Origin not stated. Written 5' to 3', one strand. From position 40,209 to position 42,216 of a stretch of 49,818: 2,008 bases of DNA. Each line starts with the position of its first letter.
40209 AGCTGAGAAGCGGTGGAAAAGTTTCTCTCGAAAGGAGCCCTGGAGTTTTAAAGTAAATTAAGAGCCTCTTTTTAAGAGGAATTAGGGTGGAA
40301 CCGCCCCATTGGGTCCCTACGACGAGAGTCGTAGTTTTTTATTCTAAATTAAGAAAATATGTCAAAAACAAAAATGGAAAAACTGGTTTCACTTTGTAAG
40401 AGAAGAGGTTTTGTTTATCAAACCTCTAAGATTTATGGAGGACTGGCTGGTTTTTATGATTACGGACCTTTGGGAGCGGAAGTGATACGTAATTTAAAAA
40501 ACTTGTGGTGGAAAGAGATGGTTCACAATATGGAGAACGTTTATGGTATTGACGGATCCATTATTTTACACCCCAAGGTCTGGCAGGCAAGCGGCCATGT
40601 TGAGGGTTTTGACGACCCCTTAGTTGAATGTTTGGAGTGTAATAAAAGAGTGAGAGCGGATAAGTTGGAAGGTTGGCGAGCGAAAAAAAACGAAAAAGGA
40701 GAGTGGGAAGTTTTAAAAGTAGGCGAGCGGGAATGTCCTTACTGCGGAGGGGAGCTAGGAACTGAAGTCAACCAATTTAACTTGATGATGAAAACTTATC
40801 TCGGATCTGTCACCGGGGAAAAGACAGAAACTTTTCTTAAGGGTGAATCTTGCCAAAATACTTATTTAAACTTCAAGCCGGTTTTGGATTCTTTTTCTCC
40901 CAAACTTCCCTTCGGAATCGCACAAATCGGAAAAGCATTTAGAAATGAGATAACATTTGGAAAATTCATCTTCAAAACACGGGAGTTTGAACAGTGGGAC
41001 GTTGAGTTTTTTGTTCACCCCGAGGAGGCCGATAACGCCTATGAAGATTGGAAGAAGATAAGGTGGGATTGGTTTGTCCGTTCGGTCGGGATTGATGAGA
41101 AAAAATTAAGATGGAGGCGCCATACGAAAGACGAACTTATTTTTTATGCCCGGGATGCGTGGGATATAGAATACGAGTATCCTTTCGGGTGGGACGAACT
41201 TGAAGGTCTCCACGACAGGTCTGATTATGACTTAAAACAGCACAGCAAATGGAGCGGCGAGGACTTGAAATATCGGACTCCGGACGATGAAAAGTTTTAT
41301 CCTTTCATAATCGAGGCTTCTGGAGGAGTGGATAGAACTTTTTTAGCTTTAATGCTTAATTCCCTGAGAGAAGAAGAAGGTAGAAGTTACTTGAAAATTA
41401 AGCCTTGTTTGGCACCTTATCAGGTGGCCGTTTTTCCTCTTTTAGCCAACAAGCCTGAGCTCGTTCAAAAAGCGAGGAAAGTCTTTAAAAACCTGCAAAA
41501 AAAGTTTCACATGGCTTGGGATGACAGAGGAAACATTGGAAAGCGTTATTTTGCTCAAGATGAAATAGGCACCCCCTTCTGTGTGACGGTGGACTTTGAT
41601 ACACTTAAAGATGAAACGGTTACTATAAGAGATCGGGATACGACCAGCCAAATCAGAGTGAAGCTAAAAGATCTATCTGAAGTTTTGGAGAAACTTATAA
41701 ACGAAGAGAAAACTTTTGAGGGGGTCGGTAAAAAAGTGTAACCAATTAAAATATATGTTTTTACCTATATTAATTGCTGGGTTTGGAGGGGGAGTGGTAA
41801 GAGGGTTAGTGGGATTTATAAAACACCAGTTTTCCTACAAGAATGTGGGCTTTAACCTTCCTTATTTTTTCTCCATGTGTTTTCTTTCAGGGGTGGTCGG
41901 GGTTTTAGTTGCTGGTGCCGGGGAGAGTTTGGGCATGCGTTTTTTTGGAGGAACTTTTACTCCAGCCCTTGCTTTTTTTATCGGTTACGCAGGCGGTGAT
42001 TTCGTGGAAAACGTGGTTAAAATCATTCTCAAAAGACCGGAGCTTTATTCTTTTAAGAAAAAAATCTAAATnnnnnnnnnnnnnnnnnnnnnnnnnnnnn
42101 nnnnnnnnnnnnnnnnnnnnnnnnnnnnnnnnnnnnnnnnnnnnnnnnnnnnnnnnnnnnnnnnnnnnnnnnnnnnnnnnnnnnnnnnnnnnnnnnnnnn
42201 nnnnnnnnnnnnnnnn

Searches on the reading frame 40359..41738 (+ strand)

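Call 14: search_protein_families(library=pfam, proteins=[window:40359-41738:+], max_evalue=0.1)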
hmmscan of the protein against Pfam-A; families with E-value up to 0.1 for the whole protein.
window:40359-41738:+ (460 aa): 2 families
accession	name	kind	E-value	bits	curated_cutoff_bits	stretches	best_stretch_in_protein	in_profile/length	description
PF03129.25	HGTP_anticodon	-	6e-20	71.7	21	1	355-445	1-93/94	Anticodon binding domain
PF00587.30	tRNA-synt_2b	-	2.7e-09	37.8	29.3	1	155-275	8-123/179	tRNA synthetase class II core domain (G, H, P, S and T)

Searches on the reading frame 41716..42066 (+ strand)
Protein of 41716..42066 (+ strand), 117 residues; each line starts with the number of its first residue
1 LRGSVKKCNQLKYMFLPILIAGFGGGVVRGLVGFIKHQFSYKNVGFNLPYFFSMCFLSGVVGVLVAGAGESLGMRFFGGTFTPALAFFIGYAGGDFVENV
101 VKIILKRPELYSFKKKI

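Call 14: search_protein_families(library=pfam, proteins=[window:41716-42066:+], max_evalue=0.1)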
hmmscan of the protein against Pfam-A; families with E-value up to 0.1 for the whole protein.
window:41716-42066:+ (117 aa): 1 family
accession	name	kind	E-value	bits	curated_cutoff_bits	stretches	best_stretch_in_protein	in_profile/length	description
PF16083.10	Phage_holin_3_3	-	0.069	13.7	28.4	0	17-99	2-76/78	LydA holin phage, holin superfamily III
